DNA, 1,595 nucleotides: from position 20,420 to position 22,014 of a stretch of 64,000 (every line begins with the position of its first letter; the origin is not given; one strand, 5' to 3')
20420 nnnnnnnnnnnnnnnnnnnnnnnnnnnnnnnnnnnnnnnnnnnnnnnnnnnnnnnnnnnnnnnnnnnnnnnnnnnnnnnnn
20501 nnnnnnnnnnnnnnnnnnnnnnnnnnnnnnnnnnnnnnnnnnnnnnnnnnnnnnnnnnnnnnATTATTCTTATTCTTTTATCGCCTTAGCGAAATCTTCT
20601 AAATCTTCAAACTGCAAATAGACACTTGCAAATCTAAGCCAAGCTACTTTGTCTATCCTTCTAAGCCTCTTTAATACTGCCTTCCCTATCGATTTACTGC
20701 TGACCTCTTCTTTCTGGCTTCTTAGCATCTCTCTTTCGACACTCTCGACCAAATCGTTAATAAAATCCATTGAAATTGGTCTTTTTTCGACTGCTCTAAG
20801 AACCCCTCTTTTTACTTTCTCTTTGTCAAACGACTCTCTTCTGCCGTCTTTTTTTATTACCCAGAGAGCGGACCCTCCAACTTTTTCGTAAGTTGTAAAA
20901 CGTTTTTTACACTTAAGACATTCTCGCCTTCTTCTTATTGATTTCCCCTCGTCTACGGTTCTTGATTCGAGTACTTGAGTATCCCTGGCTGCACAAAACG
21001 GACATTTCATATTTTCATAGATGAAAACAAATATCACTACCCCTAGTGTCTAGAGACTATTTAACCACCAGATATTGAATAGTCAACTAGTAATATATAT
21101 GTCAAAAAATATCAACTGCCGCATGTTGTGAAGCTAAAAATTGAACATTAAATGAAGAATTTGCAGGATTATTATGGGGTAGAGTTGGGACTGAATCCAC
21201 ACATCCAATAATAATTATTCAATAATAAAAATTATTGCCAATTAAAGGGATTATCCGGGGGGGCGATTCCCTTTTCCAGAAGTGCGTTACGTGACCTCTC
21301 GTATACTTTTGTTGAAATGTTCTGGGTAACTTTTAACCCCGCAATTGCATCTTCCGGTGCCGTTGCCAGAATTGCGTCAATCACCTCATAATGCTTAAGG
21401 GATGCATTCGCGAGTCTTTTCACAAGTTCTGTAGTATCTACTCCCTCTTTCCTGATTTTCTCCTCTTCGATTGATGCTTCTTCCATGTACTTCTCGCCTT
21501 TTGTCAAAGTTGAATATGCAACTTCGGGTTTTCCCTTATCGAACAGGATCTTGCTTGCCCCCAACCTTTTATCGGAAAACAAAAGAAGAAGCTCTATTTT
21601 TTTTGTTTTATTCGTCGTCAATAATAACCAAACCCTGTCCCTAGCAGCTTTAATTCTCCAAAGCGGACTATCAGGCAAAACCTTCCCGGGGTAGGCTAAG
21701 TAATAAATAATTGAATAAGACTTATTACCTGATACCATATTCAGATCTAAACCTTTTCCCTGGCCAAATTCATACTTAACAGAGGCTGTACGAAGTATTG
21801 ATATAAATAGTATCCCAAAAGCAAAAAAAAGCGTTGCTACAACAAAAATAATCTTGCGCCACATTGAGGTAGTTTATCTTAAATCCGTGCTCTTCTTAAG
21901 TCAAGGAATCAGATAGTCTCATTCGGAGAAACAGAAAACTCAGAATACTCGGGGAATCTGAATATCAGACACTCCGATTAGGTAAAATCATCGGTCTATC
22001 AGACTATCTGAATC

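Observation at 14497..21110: nrdR-nrdJ-nrdJ operon with tandem class II RNR paralogs and a PduO adenosyltransferase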

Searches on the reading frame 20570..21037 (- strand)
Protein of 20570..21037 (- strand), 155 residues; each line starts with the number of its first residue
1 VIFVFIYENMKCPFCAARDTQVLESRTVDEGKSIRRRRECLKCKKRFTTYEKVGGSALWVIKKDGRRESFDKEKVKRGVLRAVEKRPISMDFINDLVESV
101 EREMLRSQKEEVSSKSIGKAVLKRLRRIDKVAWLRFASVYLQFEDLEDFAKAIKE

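Call 4: search_protein_families(library=pfam, proteins=[window:20570-21037:-], max_evalue=0.01)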
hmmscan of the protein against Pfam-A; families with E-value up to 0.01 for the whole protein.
window:20570-21037:- (155 aa): 3 families
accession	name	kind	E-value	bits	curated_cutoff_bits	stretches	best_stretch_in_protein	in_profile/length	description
PF22811.2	Zn_ribbon_NrdR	-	3.4e-21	75.3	27.2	1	10-51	1-42/42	Transcriptional repressor NrdR-like, N-terminal domain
PF03477.21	ATP-cone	-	8.9e-20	71.5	25.8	1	60-145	3-87/88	ATP cone domain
PF13462.12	Thioredoxin_4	-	0.0082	16.8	23.2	0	4-32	17-47/165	Thioredoxin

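Call 5: search_protein_families(library=ncbifam, proteins=[window:20570-21037:-], max_evalue=0.01)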
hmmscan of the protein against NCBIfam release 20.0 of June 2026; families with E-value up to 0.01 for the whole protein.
window:20570-21037:- (155 aa): 4 families
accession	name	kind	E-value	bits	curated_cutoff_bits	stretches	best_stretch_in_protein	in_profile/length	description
TIGR00244.1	TIGR00244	equivalog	1.3e-57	194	124.65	1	10-154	1-145/147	transcriptional regulator NrdR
NF006732.0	PRK09263.1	equivalog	1.9e-05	23.3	657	1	59-147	4-88/712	anaerobic ribonucleoside-triphosphate reductase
NF005497.0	PRK07111.1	equivalog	0.00011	20.8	764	1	59-129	4-76/746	anaerobic ribonucleoside triphosphate reductase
NF009028.0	PRK12364.1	equivalog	0.0054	14.8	1377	1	60-121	3-68/842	ribonucleoside-diphosphate reductase subunit alpha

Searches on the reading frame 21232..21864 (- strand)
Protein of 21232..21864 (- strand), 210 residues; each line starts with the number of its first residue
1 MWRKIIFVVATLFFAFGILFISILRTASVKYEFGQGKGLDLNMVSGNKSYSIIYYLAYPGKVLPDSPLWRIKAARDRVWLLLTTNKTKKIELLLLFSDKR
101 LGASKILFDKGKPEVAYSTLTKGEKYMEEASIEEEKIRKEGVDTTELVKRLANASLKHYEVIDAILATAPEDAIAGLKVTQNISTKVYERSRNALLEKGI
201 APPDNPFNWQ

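Call 4: search_protein_families(library=pfam, proteins=[window:21232-21864:-], max_evalue=0.01)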
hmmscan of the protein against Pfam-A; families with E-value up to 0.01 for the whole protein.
window:21232-21864:- (210 aa): 1 family
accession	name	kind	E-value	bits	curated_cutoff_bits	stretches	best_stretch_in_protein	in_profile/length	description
PF18915.5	DUF5667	-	1.3e-12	48.4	27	1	62-171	2-98/99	Domain of unknown function (DUF5667)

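Call 51: search_protein_families(library=phrogs, proteins=[window:21232-21864:-], max_evalue=0.01)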
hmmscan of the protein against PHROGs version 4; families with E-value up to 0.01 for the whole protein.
window:21232-21864:- (210 aa): 0 families
